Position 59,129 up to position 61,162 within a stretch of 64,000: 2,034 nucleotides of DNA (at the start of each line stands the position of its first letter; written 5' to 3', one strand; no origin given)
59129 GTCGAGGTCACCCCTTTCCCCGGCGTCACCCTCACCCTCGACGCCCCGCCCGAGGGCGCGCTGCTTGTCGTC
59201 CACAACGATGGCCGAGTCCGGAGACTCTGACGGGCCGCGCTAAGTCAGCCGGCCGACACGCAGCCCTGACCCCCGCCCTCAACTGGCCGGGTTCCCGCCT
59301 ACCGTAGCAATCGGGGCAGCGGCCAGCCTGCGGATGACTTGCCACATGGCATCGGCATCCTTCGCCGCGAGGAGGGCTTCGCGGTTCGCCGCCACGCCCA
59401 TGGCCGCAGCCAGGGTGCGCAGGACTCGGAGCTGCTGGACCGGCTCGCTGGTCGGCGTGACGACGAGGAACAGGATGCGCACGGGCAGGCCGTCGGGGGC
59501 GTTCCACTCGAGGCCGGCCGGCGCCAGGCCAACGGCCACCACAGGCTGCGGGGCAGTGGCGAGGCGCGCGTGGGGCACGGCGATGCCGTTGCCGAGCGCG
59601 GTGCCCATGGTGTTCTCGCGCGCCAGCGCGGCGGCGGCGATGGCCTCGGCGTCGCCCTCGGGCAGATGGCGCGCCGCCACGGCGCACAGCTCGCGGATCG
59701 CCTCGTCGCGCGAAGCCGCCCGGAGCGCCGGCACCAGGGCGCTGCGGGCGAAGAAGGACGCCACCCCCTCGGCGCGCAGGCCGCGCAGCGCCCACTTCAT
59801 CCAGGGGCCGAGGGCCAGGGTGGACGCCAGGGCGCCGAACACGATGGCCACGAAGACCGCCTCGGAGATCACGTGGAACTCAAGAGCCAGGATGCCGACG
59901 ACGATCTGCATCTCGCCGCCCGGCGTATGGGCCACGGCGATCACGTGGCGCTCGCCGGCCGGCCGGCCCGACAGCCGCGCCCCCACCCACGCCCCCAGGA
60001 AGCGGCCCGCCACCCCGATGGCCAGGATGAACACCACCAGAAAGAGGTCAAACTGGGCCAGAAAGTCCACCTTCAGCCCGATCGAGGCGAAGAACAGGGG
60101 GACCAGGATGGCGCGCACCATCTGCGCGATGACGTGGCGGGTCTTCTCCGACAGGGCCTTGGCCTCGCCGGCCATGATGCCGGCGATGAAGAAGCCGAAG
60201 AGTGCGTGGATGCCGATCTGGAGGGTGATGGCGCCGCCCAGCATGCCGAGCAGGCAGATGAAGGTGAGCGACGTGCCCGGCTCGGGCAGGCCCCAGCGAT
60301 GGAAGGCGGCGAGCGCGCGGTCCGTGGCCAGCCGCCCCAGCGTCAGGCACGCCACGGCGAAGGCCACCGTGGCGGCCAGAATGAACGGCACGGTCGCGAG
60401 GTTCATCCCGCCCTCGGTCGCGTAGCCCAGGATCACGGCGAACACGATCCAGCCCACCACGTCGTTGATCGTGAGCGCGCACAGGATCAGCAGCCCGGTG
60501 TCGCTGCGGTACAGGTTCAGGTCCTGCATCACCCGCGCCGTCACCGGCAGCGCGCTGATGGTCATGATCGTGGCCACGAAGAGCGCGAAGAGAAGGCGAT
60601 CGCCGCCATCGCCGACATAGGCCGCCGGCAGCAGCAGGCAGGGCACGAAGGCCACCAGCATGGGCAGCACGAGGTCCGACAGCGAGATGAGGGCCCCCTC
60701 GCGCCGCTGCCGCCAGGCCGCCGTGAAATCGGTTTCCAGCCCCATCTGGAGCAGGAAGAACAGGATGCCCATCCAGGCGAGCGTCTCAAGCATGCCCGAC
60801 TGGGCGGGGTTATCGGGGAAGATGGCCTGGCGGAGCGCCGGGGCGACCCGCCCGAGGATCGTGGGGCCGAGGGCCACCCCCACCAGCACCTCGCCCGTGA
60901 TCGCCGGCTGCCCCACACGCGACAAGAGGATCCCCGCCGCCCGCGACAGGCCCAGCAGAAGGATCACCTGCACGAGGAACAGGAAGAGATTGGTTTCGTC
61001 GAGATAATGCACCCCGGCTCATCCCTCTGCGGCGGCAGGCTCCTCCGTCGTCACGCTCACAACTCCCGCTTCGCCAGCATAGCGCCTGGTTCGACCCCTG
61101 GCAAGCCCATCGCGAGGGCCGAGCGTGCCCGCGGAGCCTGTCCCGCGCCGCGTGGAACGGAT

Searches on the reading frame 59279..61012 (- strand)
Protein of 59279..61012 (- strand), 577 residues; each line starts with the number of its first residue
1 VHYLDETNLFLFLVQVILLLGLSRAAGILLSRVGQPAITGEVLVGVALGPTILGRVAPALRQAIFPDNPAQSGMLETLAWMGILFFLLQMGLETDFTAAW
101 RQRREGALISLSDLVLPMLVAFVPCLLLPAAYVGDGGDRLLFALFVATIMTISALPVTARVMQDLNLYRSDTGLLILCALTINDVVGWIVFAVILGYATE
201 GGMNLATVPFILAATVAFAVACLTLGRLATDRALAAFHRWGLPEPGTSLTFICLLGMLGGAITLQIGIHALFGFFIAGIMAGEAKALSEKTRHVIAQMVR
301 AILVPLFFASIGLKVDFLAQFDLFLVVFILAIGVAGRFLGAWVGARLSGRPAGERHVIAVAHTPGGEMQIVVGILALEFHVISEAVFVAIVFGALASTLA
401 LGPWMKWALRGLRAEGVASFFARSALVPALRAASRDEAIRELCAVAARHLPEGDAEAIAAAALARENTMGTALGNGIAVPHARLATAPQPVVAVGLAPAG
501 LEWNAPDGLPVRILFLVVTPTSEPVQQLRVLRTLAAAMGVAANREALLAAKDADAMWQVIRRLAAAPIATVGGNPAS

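Call 22: search_protein_families(library=pfam, proteins=[window:59279-61012:-], max_evalue=0.00001)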
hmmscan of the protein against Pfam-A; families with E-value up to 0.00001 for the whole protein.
window:59279-61012:- (577 aa): 2 families
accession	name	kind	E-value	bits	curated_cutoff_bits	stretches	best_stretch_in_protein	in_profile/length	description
PF00999.27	Na_H_Exchanger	-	2.2e-40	139.1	26.2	1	26-407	7-371/375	Sodium/hydrogen exchanger, transmembrane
PF00359.27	PTS_EIIA_2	-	5.1e-23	82.1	27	1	428-561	10-142/144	Phosphoenolpyruvate-dependent sugar phosphotransferase system, EIIA 2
